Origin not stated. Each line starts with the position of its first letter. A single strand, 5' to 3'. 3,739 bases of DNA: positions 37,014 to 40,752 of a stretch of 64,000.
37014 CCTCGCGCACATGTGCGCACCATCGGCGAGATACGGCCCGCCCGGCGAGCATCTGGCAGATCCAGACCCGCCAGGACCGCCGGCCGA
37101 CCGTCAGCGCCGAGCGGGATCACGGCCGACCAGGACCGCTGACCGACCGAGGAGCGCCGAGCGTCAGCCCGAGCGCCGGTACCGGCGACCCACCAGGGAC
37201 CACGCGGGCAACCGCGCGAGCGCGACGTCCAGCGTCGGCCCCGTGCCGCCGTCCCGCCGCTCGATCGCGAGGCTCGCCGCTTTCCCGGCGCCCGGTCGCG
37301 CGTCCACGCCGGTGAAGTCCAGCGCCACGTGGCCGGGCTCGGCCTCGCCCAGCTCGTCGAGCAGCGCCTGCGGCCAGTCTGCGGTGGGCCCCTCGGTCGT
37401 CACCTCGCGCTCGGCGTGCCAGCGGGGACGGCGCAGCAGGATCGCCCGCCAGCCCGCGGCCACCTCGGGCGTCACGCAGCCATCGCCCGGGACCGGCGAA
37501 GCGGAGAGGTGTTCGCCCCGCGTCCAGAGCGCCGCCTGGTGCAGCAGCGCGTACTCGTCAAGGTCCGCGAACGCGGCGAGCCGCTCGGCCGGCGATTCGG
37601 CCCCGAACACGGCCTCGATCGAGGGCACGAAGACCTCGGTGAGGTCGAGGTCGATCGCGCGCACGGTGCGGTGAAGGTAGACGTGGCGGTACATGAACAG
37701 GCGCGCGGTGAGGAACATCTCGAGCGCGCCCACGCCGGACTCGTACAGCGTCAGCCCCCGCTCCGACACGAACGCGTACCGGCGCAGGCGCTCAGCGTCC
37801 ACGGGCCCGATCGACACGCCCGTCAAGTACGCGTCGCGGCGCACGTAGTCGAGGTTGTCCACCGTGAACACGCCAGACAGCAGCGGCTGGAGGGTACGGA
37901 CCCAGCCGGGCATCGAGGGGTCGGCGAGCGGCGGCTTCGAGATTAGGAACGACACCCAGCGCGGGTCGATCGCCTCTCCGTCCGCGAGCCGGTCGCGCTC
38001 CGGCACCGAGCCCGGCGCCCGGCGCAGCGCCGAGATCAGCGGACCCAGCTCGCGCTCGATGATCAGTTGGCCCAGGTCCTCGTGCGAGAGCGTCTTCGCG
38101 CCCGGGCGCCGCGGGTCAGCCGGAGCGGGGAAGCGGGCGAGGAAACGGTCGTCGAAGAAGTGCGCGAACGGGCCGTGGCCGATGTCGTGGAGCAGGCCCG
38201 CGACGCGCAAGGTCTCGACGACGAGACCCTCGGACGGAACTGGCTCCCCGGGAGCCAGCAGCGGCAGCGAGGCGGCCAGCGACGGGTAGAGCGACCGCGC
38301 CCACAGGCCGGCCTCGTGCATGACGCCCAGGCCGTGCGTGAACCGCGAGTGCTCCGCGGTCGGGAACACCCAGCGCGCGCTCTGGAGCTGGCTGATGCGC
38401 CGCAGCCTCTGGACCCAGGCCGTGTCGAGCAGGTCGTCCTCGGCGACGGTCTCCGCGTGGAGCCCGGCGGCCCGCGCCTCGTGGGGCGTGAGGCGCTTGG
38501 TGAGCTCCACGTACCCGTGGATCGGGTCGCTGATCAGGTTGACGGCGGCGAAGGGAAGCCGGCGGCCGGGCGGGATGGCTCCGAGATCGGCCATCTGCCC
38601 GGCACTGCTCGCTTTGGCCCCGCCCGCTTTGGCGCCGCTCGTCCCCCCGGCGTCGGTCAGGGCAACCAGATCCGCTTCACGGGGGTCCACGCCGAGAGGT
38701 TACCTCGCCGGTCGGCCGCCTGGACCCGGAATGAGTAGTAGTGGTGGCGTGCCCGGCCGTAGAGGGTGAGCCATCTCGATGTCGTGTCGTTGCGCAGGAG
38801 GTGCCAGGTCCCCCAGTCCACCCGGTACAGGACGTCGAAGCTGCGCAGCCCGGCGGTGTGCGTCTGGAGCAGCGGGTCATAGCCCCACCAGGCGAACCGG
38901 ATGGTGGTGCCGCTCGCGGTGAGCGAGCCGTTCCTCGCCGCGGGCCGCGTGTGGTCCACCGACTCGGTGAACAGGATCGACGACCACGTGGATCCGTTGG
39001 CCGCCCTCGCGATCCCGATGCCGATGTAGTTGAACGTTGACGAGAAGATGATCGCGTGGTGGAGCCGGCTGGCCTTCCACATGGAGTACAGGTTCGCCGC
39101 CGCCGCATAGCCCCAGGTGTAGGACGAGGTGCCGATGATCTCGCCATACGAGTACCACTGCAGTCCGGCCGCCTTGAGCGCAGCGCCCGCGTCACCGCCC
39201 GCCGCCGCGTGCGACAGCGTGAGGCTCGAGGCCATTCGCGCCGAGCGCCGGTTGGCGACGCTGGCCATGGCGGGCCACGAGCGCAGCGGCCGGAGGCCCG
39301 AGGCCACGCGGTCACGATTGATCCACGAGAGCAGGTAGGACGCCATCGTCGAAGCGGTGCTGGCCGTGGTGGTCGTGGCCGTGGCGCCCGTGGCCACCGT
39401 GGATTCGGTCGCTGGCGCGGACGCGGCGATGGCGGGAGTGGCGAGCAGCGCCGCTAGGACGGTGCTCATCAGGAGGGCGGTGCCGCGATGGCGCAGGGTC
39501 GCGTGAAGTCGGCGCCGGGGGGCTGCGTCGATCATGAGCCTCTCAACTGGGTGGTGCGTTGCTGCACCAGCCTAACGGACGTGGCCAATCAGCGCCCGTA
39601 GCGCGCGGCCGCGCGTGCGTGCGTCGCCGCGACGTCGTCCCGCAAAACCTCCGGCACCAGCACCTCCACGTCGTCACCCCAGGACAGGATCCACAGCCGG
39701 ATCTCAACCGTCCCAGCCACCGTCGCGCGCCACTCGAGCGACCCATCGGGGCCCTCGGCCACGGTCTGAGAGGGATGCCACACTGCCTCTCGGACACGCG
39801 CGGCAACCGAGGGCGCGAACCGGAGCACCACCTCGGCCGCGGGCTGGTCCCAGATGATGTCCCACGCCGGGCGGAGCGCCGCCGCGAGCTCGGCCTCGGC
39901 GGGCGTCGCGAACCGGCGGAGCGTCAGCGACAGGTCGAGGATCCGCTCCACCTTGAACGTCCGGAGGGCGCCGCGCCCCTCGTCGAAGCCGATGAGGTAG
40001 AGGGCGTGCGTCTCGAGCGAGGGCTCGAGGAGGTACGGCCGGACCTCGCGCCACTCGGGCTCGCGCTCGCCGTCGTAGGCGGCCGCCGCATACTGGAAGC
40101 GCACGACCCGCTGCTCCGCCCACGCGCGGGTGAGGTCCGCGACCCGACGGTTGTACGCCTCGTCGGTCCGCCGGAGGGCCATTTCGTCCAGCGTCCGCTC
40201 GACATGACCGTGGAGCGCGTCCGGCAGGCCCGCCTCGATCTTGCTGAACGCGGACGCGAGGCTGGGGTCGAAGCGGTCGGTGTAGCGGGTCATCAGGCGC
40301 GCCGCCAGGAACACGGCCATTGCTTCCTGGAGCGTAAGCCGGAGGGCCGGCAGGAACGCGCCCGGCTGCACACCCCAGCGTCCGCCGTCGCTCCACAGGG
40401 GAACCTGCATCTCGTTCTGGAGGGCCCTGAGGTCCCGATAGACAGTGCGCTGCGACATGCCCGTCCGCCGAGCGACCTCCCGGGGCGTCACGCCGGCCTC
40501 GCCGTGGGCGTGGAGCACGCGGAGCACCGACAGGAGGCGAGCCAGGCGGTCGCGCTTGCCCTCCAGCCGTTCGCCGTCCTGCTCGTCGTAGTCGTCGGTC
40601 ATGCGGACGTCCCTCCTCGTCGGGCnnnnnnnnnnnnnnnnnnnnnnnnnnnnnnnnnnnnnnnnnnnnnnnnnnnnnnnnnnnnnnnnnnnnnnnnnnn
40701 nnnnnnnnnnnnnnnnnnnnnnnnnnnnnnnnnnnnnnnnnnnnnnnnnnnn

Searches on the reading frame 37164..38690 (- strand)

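Call 78: search_protein_families(library=pfam, proteins=[window:37164-38690:-], max_evalue=0.00001)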
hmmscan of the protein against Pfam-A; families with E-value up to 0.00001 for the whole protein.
window:37164-38690:- (508 aa): 2 families
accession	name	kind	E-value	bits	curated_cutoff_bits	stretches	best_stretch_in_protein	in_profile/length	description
PF01966.28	HD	-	1.7e-07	32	22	1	116-218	1-73/116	HD domain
PF19276.4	HD_assoc_2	-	1.5e-06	28.3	23.1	1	297-381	1-82/222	HD associated region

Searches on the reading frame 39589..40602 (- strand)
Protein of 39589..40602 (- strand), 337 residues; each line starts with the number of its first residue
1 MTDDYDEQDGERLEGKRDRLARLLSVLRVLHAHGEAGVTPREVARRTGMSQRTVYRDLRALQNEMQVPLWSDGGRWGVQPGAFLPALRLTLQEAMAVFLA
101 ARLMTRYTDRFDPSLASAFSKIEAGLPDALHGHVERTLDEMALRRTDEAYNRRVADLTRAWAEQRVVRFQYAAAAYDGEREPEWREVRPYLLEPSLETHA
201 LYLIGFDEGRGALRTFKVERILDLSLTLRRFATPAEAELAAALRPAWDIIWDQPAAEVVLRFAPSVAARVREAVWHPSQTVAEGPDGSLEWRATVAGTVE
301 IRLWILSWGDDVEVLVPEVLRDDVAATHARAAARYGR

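Call 78: search_protein_families(library=pfam, proteins=[window:39589-40602:-], max_evalue=0.00001)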
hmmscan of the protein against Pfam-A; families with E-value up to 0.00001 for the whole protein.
window:39589-40602:- (337 aa): 5 families
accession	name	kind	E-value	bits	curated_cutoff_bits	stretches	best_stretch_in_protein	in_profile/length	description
PF25583.1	WCX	-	1.9e-17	63.8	23.9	1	256-332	3-76/76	WCX domain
PF13280.12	WYL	-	2.4e-13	50.3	21.8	1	154-224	3-68/70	WYL domain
PF08279.18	HTH_11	-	9.2e-07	29.1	25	1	22-78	1-54/55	HTH domain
PF09339.16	HTH_IclR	-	5.6e-06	26.5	22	0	20-63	2-44/52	IclR helix-turn-helix domain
PF19187.6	HTH_PafC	-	8.3e-06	26.1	32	0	18-62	1-43/115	PafC helix-turn-helix domain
